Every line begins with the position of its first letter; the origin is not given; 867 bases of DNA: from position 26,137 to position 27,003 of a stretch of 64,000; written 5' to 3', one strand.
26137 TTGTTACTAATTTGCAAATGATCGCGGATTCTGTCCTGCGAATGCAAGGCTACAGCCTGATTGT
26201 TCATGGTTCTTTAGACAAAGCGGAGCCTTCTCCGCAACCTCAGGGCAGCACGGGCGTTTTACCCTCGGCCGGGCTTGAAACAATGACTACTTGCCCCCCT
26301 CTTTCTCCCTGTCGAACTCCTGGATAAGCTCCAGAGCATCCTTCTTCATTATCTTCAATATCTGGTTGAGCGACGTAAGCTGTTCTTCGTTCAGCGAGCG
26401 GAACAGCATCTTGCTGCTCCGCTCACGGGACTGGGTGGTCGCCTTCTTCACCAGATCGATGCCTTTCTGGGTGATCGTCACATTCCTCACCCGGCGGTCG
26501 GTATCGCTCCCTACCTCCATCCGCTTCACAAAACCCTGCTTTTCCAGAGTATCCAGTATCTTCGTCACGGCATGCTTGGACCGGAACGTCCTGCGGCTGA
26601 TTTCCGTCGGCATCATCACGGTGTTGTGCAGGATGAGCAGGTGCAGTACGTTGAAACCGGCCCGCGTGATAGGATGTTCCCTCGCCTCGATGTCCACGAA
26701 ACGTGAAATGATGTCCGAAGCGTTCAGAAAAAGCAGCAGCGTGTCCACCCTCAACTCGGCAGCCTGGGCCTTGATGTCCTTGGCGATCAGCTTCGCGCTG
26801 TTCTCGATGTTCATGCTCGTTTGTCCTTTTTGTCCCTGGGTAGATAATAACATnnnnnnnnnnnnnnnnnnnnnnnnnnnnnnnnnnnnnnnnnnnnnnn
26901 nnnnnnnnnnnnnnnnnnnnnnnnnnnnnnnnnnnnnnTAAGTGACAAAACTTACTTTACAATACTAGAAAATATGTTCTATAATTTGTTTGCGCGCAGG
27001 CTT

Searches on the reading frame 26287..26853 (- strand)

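Call 108: search_protein_families(library=pfam, proteins=[window:26287-26853:-], max_evalue=0.001)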
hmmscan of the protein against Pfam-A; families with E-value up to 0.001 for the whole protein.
window:26287-26853:- (188 aa): 4 families
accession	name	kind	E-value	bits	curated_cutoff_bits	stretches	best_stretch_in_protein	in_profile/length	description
PF12802.13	MarR_2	-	1.3e-08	35.4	27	1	62-121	3-60/61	MarR family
PF01047.28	MarR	-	8.6e-07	29.2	24.6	1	63-117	2-53/59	MarR family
PF09339.16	HTH_IclR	-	0.00026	21.1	22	1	66-111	5-50/52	IclR helix-turn-helix domain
PF13463.12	HTH_27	-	0.00052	20.7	22.2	0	84-131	23-68/68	Winged helix DNA-binding domain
